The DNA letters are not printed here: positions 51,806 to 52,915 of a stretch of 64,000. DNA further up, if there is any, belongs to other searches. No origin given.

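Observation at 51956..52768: Stand-alone gene encoding a 22-residue tandem-repeat protein (apolipoprotein/LEA-like periodicity)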

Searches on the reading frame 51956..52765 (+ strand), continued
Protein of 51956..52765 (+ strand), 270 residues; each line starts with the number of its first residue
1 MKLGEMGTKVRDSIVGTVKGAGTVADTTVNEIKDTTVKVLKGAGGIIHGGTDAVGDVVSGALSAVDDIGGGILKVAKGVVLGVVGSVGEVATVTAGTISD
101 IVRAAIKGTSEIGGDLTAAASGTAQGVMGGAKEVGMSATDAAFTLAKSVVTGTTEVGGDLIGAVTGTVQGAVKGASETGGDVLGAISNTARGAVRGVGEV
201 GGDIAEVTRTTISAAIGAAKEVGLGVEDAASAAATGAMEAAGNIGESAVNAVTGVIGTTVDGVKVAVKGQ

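Call 99: find_encoding_contigs(protein=P0195, flank=6000, max_places=3)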
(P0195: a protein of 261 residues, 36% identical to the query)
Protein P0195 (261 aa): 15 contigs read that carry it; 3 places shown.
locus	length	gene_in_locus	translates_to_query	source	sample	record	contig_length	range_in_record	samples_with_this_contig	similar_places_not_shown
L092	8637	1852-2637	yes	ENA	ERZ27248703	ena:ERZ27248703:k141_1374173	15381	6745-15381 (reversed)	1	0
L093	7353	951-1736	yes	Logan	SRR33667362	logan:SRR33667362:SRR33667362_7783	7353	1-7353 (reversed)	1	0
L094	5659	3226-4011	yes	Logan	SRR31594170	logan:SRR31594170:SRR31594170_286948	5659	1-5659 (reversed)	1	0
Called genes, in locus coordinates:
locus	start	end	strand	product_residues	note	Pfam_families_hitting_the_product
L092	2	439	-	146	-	?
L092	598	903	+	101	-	PF19991:HMA_2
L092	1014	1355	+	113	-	PF17195:DUF5132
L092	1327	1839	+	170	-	PF19991:HMA_2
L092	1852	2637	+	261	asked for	-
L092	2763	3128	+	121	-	PF19991:HMA_2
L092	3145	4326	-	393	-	PF00438:S-AdoMet_synt_N, PF02772:S-AdoMet_synt_M, PF02773:S-AdoMet_synt_C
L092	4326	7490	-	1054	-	PF19991:HMA_2 (weak), PF00690:Cation_ATPase_N, PF00122:E1-E2_ATPase, PF00702:Hydrolase, PF13246:Cation_ATPase, PF00689:Cation_ATPase_C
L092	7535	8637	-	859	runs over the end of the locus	PF00690:Cation_ATPase_N, PF00122:E1-E2_ATPase, PF00702:Hydrolase, PF13246:Cation_ATPase, PF08282:Hydrolase_3 (faint), PF00689:Cation_ATPase_C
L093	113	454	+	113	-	PF17195:DUF5132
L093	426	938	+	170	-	PF19991:HMA_2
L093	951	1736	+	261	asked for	-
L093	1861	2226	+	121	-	PF19991:HMA_2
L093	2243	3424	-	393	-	PF00438:S-AdoMet_synt_N, PF02772:S-AdoMet_synt_M, PF02773:S-AdoMet_synt_C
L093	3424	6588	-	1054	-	PF19991:HMA_2 (weak), PF00690:Cation_ATPase_N, PF00122:E1-E2_ATPase, PF00702:Hydrolase, PF13246:Cation_ATPase, PF00689:Cation_ATPase_C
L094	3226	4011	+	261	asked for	-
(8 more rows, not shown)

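Call 100: find_encoding_contigs(protein=P0196, flank=6000, max_places=2)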
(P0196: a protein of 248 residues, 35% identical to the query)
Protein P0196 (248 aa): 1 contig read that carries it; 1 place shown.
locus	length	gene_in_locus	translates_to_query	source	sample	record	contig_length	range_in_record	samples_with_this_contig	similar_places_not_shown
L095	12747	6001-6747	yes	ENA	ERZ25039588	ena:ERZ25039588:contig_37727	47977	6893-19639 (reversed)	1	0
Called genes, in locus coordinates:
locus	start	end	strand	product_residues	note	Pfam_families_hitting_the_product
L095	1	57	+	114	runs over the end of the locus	-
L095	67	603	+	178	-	PF19991:HMA_2 (faint)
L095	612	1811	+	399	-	PF19991:HMA_2 (weak), PF00122:E1-E2_ATPase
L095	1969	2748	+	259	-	PF00702:Hydrolase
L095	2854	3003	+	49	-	-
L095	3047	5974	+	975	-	PF00690:Cation_ATPase_N, PF00122:E1-E2_ATPase, PF00702:Hydrolase, PF13246:Cation_ATPase, PF00689:Cation_ATPase_C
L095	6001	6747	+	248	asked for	-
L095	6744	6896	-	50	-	-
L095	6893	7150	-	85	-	-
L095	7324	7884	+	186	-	-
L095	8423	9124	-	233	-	PF14366:DUF4410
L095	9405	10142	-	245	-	PF04955:HupE_UreJ, PF13795:HupE_UreJ_2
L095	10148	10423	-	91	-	-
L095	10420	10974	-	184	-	PF13145:Rotamase_2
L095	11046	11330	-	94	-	-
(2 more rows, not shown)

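Call 101: find_encoding_contigs(protein=P0198, flank=6000, max_places=2)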
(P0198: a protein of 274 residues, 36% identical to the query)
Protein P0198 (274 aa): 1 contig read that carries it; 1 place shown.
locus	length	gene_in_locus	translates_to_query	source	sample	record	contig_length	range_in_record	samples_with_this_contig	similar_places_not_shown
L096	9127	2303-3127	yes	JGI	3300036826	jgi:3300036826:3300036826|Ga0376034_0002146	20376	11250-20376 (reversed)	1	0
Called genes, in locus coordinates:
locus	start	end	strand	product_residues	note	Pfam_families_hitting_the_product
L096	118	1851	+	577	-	PF00122:E1-E2_ATPase, PF00702:Hydrolase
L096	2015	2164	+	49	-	-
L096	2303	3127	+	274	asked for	-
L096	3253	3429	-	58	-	PF06348:DUF1059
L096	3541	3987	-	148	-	-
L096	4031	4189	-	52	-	-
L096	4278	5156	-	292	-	PF17170:DUF5128 (faint), PF01436:NHL (weak)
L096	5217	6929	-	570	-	PF02129:Peptidase_S15, PF08530:PepX_C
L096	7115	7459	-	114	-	-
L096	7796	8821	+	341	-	PF01408:GFO_IDH_MocA, PF02894:GFO_IDH_MocA_C, PF21252:Glyco_hydro_109_C (faint), PF22725:GFO_IDH_MocA_C3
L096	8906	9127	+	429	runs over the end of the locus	PF13433:Peripla_BP_5 (weak), PF13458:Peripla_BP_6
